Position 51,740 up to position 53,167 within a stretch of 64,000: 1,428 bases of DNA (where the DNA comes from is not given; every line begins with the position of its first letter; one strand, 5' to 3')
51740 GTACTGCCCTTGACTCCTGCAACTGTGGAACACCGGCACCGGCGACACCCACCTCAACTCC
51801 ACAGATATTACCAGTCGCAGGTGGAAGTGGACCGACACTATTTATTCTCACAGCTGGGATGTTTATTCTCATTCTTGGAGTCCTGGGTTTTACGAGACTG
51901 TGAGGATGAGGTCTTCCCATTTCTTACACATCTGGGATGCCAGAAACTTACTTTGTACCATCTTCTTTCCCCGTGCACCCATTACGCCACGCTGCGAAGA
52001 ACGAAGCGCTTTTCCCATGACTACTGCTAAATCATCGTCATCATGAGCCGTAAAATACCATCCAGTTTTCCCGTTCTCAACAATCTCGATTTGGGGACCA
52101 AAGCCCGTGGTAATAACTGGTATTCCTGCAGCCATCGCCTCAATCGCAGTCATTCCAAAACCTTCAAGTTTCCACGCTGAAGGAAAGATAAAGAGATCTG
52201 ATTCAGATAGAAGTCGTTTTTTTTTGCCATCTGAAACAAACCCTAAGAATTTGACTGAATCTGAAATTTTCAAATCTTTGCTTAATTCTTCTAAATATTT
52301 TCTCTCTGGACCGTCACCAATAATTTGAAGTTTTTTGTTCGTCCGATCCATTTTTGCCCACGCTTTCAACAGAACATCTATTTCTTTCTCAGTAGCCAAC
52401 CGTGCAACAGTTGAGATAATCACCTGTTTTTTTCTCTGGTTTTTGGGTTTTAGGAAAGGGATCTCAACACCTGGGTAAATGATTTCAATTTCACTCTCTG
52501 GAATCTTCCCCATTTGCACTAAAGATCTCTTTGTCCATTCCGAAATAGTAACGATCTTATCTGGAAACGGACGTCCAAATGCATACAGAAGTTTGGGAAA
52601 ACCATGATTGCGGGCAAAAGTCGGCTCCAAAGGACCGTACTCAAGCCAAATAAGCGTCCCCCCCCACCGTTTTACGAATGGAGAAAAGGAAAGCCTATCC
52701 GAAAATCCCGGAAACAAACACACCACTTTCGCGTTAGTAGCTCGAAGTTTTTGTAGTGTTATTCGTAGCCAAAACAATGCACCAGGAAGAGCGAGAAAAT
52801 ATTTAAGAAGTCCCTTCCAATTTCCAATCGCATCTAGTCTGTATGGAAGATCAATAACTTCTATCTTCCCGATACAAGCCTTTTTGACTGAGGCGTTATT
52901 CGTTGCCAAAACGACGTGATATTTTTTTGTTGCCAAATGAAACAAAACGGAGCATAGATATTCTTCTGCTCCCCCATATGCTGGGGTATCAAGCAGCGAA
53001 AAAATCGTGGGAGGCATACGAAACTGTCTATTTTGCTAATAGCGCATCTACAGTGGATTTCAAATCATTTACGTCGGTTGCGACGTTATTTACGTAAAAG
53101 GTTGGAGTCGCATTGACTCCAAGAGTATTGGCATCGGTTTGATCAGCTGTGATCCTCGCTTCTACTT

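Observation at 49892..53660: Cys-rich sortase-signal protein flanked by two GT4 glycosyltransferases and a DsbA paralog: candidate glycosylated, disulfide-stabilised surface protein locus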

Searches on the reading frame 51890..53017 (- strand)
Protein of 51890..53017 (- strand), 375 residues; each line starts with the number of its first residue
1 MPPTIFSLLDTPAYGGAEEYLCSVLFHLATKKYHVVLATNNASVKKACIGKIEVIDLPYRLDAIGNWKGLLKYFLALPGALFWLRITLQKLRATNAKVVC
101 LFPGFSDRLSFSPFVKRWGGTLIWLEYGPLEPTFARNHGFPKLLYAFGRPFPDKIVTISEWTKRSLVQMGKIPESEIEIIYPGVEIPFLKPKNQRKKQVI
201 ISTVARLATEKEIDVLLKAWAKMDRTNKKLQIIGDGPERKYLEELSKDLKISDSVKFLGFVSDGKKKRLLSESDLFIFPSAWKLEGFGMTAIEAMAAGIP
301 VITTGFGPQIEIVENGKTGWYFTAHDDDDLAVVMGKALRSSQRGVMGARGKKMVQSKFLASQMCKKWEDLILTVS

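Call 3: search_protein_families(library=pfam, proteins=[window:51890-53017:-], max_evalue=0.01)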
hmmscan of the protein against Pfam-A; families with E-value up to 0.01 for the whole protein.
window:51890-53017:- (375 aa): 4 families
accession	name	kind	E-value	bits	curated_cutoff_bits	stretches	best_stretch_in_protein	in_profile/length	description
PF00534.26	Glycos_transf_1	-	8.3e-41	139.8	26.4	1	191-351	7-170/172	Glycosyl transferases group 1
PF13692.12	Glyco_trans_1_4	-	2.3e-31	109.4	27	1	200-338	3-140/142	Glycosyl transferases group 1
PF20706.3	GT4-conflict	-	5.3e-11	42.6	26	1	172-303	169-310/385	Family 4 Glycosyltransferase in conflict systems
PF13439.12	Glyco_transf_4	-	8.2e-08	32.9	28.5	1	14-185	1-167/170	Glycosyltransferase Family 4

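Call 4: search_protein_families(library=ncbifam, proteins=[window:51890-53017:-], max_evalue=0.01)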
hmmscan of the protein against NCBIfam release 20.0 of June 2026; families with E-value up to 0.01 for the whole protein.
window:51890-53017:- (375 aa): 43 families (the best 25 are shown)
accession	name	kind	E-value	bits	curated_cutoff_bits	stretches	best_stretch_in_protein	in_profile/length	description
TIGR03088.1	stp2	hypoth_equivalog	3.3e-29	102.1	409.05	1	143-370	128-369/374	TIGR03088 family PEP-CTERM/XrtA system glycosyltransferase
TIGR03999.1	thiol_BshA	equivalog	2.6e-25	89.2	273.7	1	153-370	146-369/375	N-acetyl-alpha-D-glucosaminyl L-malate synthase BshA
NF041876.1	EPS_EpsE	equivalog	7.9e-25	87.9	400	1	172-362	183-384/389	exopolysaccharide biosynthesis GT4 family glycosyltransferase EpsE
NF041010.1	glycosy_Agl16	equivalog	1.4e-20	73.4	575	1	153-353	135-331/352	glycosylation protein Agl16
NF007396.0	PRK09922.1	equivalog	1.9e-18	66.5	385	1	153-330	137-316/361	lipopolysaccharide 1,6-galactosyltransferase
TIGR04005.1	wcaL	equivalog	1.8e-17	63.3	537.6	1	153-333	176-363/406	colanic acid biosynthesis glycosyltransferase WcaL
NF038295.1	EPS_HpsP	equivalog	3.5e-17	62.5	550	1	196-363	205-376/388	hormogonium polysaccharide biosynthesis glycosyltransferase HpsP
NF047880.1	glyco_SdgA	exception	4.6e-17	61.7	800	1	171-371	290-487/488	serine-aspartate repeat adhesin O-glycosyltransferase SdgA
NF050063.1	ProtGlycPglJ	equivalog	9.5e-17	61.2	500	1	150-338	143-330/363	N-acetylgalactosamine-N,N'-diacetylbacillosaminyl-diphospho-undecaprenol 4-alpha-N-acetylgalactosaminyltransferase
TIGR03449.1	mycothiol_MshA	equivalog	2.9e-16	59.4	462.5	1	160-351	173-381/406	D-inositol-3-phosphate glycosyltransferase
NF046085.1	XrtY_assoc_Gly1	equivalog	3.2e-16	59.2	400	1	177-371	184-381/387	XrtY-associated glycosyltransferase XYAG1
NF049988.1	MGlcDAGSynMgs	equivalog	4.9e-16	59.1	400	1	195-326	210-341/398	alpha-monoglucosyldiacylglycerol synthase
NF038255.1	exopoly_VpsD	equivalog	2.6e-15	56.2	300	1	142-371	147-376/381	VpsD family glycosyltransferase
NF012028.0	PRK15484.1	subfamily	3.5e-15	56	618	1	195-371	190-375/380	lipopolysaccharide N-acetylglucosaminyltransferase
TIGR04157.1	glyco_rSAM_CFB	subfamily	1.6e-14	53.8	400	1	153-357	171-392/406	TIGR04157 family glycosyltransferase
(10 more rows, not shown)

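Call 14: find_related_loci(query=window:51890-53017:-, collection=genome_contigs, flank=7000)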
Query window:51890-53017:- (375 aa) in genome_contigs; peptide patterns used: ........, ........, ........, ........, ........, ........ (x = any residue, [..] = any of these).
45 stretches matched a pattern, but none encodes a relative of the query by tblastn (E <= 1e-3).

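Call 15: find_homologous_proteins(query=window:51890-53017:-, max_evalue=1e-20)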
Query window:51890-53017:- (375 aa): 102 proteins with E <= 1e-20 among 3239 candidates.
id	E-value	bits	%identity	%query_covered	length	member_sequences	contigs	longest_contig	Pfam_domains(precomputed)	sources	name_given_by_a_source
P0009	1.0e-251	852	100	100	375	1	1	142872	PF00534.27,PF13439.13,PF20706.4,PF13692.13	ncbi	ncbi:MAG: glycosyltransferase family 4 protein [Candidatus Woesebacteria bacterium]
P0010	3.8e-163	561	68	99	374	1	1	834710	PF00534.27,PF13439.13,PF20706.4,PF13692.13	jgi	jgi:glycosyltransferase involved in cell wall biosynthesis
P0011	5.5e-150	518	62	99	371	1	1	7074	PF00534.27,PF13524.13,PF13439.13,PF20706.4,PF13692.13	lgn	-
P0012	1.5e-148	513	63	98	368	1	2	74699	PF00534.27,PF13439.13,PF20706.4,PF13692.13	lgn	-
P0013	1.2e-147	510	60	99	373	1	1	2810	PF00534.27,PF13439.13,PF20706.4,PF13692.13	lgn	-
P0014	2.0e-146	506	61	100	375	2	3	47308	PF00534.27,PF13579.13,PF13524.13,PF13439.13,PF20706.4,PF13692.13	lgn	-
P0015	6.1e-146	504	61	99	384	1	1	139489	PF00534.27,PF13439.13,PF20706.4,PF13692.13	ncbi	-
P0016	8.0e-146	504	60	99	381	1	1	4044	PF00534.27,PF13439.13,PF20706.4,PF13692.13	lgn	-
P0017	1.4e-145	503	61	99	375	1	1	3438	PF00534.27,PF13439.13,PF20706.4,PF13692.13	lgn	-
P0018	5.7e-143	495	61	98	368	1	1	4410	PF00534.27,PF13439.13,PF20706.4,PF13692.13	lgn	-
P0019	2.3e-141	489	59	98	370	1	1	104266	PF00534.27,PF13579.13,PF13524.13,PF13439.13,PF20706.4,PF13692.13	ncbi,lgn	-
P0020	8.2e-141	487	59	98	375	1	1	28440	PF00534.27,PF13439.13,PF20706.4,PF13692.13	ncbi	-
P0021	3.0e-139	482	58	99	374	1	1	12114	PF00534.27,PF13439.13,PF20706.4,PF13692.13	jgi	jgi:glycosyltransferase involved in cell wall biosynthesis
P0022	1.2e-125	437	56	99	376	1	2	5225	PF00534.27,PF13439.13,PF20706.4,PF13692.13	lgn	-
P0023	2.2e-116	407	53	96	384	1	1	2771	PF00534.27,PF13439.13,PF20706.4,PF13692.13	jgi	jgi:glycosyltransferase involved in cell wall biosynthesis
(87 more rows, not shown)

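Call 17: find_related_loci(query=A1, collection=genome_contigs, flank=8000)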
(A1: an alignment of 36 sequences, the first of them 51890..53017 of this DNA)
Query A1 (375 aa) in genome_contigs; peptide patterns used: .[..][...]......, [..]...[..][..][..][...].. (x = any residue, [..] = any of these).
112 stretches matched a pattern; 90 encode a relative of the query (tblastn E <= 1e-3); the best 80 are kept; 80 distinct loci.
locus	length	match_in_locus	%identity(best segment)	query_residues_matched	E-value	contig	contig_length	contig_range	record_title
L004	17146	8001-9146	61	1-372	1e-154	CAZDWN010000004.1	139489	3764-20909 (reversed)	MAG TPA_asm: uncultured Pseudomonadales bacterium isolate SRP170004_co1_144 genome assembly, contig: NODE_115_length_139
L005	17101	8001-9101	59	1-368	1e-145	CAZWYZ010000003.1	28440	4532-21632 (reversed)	MAG TPA_asm: uncultured Pseudomonadales bacterium isolate SRP286056_co1_495 genome assembly, contig: NODE_1869_length_28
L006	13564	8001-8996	51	1-331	1e-107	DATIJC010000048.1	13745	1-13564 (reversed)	MAG TPA_asm: Patescibacteria group bacterium isolate SMAG_U15681 k141_523507, whole genome shotgun sequence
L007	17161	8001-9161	46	5-366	1e-106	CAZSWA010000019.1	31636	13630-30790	MAG TPA_asm: uncultured Gammaproteobacteria bacterium isolate SRP272529_co1_257 genome assembly, contig: NODE_2063_lengt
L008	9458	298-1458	46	1-358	8e-105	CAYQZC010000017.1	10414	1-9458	MAG TPA_asm: uncultured Pseudomonadales bacterium isolate SRP292972_co1_124 genome assembly, contig: NODE_2646_length_10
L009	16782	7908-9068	49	1-366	2e-112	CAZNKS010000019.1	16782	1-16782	MAG TPA_asm: uncultured Pseudomonadales bacterium isolate SRP170004_co1_558 genome assembly, contig: NODE_5332_length_16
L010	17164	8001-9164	45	3-365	7e-100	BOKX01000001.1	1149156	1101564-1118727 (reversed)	Patescibacteria group bacterium BroJett032 DNA, sequence1, whole genome shotgun sequence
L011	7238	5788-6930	44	5-371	3e-98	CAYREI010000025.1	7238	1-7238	MAG TPA_asm: uncultured Pseudomonadales bacterium isolate SRP191223_co1_123 genome assembly, contig: NODE_13456_length_7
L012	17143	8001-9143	44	5-371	3e-97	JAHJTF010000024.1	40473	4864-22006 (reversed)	MAG: Patescibacteria group bacterium isolate OS_PC_MetaG.mb.40 OS_PC_MetaG.mb.40_k141_477072, whole genome shotgun seque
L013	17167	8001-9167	43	3-366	7e-95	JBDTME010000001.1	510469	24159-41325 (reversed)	MAG: Patescibacteria group bacterium isolate cluster3_bin.119 NODE_5_length_510469_cov_14.881851, whole genome shotgun s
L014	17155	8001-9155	42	3-363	1e-89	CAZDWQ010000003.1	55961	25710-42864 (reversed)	MAG TPA_asm: uncultured Pseudomonadales bacterium isolate SRP192515_co1_182 genome assembly, contig: NODE_382_length_559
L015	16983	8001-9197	42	5-375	2e-97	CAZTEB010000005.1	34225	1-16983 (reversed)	MAG TPA_asm: uncultured Pseudomonadales bacterium isolate SRP334346_co1_115 genome assembly, contig: NODE_1268_length_34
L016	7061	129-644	41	198-365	2e-34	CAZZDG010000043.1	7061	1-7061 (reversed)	MAG TPA_asm: uncultured Pseudomonadales bacterium isolate binchicken_co321_113 genome assembly, contig: NODE_3980_length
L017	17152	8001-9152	42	3-371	1e-92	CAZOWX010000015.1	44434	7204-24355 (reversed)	MAG TPA_asm: uncultured Pseudomonadales bacterium isolate SRP286056_co2_574 genome assembly, contig: NODE_973_length_444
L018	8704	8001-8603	33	176-374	2e-24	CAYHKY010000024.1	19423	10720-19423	MAG TPA_asm: uncultured Gammaproteobacteria bacterium isolate ERP119705_co13_644 genome assembly, contig: NODE_3511_leng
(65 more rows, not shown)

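Call 26: search_solved_structures(query=window:51890-53017:-, max_evalue=0.00001)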
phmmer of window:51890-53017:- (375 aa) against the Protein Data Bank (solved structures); distinct sequences matched with E-value up to 0.00001: 38.
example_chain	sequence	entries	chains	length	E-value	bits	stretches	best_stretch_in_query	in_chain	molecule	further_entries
2jjm_A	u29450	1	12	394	1.6e-16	63.5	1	198-370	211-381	GLYCOSYL TRANSFERASE, GROUP 1 FAMILY PROTEIN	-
3mbo_A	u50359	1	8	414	1.8e-16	63.3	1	198-370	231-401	Glycosyltransferase, group 1 family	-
7qsg_A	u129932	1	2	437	5.4e-15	58.4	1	132-354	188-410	D-inositol 3-phosphate glycosyltransferase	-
6n1x_A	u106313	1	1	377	2.7e-12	49.5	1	201-330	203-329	Glycosyltransferase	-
6d9t_A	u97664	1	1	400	3.1e-12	49.4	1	201-330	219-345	Glycosyl transferase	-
8x3q_C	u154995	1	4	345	1.4e-11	47.2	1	235-334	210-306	Glycosyl transferase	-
7fg9_A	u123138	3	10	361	1.6e-11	47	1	235-334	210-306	Glycosyl transferase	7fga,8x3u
5zer_A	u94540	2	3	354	1.8e-11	46.9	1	198-345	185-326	UDP-glucose:tetrahydrobiopterin glucosyltransferase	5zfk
5ze7_B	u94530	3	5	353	1.8e-11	46.9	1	198-345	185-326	UDP-glucose:tetrahydrobiopterin glucosyltransferase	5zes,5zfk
5d00_A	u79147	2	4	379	2.3e-11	46.5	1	173-368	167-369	N-acetyl-alpha-D-glucosaminyl L-malate synthase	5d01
2f9f_A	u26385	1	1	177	1.2e-10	44.1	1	203-336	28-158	first mannosyl transferase (wbaZ-1)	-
4pqg_A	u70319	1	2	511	3.6e-10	42.6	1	176-369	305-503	Glycosyltransferase Gtf1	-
3oka_A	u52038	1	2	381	6.8e-10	41.7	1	200-359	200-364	GDP-mannose-dependent alpha-(1-6)-phosphatidylinositol monomannoside mannosyltransferase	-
3okc_A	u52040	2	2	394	7.4e-10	41.5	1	200-359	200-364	GDP-mannose-dependent alpha-(1-6)-phosphatidylinositol monomannoside mannosyltransferase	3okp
4xso_B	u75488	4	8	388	1.1e-09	41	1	154-352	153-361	Alr3699 protein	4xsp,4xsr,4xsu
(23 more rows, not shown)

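Call 29: search_protein_families(library=pfam, proteins=[L004:9139-9864:-, L009:9816-10475:-, L009:10459-11700:-, L010:6786-7973:+, L013:6812-8014:+, L007:9271-10689:+, L007:5850-6803:+, L007:10686-11438:+, L007:12532-14271:+, L006:9061-10596:+], max_evalue=0.001)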
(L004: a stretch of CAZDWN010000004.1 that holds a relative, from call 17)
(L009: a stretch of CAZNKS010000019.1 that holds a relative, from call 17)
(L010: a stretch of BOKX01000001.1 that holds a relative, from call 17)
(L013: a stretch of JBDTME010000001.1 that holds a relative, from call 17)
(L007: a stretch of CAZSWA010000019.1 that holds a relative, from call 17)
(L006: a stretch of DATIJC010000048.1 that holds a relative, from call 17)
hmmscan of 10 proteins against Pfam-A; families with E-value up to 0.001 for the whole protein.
L004:9139-9864:- (241 aa): 1 family
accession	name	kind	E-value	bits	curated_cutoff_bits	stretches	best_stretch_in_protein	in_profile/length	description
PF13489.12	Methyltransf_23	-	0.00042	20.5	27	1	125-190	77-132/164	Methyltransferase domain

L009:9816-10475:- (219 aa): 1 family
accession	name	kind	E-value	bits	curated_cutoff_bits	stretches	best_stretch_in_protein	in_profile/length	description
PF01066.26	CDP-OH_P_transf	-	6.7e-07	30.3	22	1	42-195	6-151/152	CDP-alcohol phosphatidyltransferase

L009:10459-11700:- (413 aa): 0 families

L010:6786-7973:+ (395 aa): 3 families
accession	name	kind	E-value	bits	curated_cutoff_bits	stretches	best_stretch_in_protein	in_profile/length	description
PF01041.23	DegT_DnrJ_EryC1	-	1.2e-63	216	19.8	1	16-386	8-356/360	DegT/DnrJ/EryC1/StrS aminotransferase family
PF01053.26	Cys_Met_Meta_PP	-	8.7e-05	21.7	27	1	34-212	53-225/381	Cys/Met metabolism PLP-dependent enzyme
PF00266.25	Aminotran_5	-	0.00011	21.7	21.5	1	39-166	49-182/371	Aminotransferase class-V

L013:6812-8014:+ (400 aa): 3 families
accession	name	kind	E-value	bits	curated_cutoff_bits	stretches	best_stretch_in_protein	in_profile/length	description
PF01041.23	DegT_DnrJ_EryC1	-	6.4e-99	332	19.8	1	13-386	4-359/360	DegT/DnrJ/EryC1/StrS aminotransferase family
PF01053.26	Cys_Met_Meta_PP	-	0.00031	19.8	27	1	32-159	51-174/381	Cys/Met metabolism PLP-dependent enzyme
PF01212.27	Beta_elim_lyase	-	0.00065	19.5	27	0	33-127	32-123/288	Beta-eliminating lyase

L007:9271-10689:+ (472 aa): 1 family
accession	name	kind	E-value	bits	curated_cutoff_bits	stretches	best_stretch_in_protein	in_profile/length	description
PF13231.12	PMT_2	-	5.5e-09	36.9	26.1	1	61-219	2-158/160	Dolichyl-phosphate-mannose-protein mannosyltransferase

L007:5850-6803:+ (317 aa): 5 families
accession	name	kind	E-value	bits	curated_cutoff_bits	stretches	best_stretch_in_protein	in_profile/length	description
PF00535.33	Glycos_transf_2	-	4.1e-24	85.8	23.3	1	4-118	1-113/168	Glycosyl transferase family 2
PF13641.12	Glyco_tranf_2_3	-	6.5e-12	46.4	27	1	3-207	3-217/230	Glycosyltransferase like family 2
PF13506.12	Glyco_transf_21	-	2e-06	27.9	21.7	1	78-217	25-172/174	Glycosyl transferase family 21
PF10111.15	Glyco_tranf_2_2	-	2.6e-06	27.6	27.3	1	9-214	6-231/276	Glycosyltransferase like family 2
PF13632.12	Glyco_trans_2_3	-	5.7e-05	23.4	27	1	87-270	2-195/198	Glycosyl transferase family group 2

L007:10686-11438:+ (250 aa): 3 families
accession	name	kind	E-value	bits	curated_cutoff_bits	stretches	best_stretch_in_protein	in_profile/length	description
PF00535.33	Glycos_transf_2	-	8.7e-20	71.8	23.3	1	3-98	1-105/168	Glycosyl transferase family 2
PF10111.15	Glyco_tranf_2_2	-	1.8e-07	31.4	27.3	1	3-85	1-95/276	Glycosyltransferase like family 2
PF13704.12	Glyco_tranf_2_4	-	7.7e-05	23.6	27.5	1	9-82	1-82/98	Glycosyl transferase family 2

L007:12532-14271:+ (579 aa): 0 families

L006:9061-10596:+ (511 aa): 0 families

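Call 58: find_encoding_contigs(protein=P0010, flank=8000, max_places=2)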
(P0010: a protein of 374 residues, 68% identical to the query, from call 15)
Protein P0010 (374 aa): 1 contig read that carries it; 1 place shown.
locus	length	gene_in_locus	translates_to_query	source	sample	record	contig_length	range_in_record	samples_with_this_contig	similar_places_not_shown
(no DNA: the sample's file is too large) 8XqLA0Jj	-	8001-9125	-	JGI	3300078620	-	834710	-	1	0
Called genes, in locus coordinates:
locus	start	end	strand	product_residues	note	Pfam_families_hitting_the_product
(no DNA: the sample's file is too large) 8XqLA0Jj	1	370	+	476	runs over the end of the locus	PF19295:SufBD_N, PF01458:SUFBD_core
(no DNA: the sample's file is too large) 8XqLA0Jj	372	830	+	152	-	PF01458:SUFBD_core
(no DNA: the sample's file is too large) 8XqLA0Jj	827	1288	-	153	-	-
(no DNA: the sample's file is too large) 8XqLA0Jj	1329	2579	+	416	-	PF00266:Aminotran_5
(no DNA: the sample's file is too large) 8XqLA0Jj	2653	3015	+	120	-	PF01592:NifU_N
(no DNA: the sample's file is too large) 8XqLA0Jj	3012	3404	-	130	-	-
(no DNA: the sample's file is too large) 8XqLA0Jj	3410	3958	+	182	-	PF01931:NTPase_I-T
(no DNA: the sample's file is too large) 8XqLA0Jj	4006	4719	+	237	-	PF00970:FAD_binding_6, PF08030:NAD_binding_6 (weak), PF00175:NAD_binding_1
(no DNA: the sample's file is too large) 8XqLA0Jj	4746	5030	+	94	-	PF13459:Fer4_15, PF13370:Fer4_13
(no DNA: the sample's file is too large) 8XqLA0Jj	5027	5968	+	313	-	PF00294:PfkB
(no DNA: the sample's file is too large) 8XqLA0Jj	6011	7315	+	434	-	PF05221:AdoHcyase, PF00670:AdoHcyase_NAD, PF02826:2-Hacid_dh_C (weak), PF07991:KARI_N (weak)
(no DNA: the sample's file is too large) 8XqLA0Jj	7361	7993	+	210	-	PF13462:Thioredoxin_4, PF01323:DSBA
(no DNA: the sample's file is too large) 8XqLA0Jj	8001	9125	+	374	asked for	PF13439:Glyco_transf_4, PF20706:GT4-conflict, PF00534:Glycos_transf_1, PF13692:Glyco_trans_1_4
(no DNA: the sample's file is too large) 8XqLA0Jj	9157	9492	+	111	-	-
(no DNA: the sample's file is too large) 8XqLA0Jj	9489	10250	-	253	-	PF13489:Methyltransf_23 (faint)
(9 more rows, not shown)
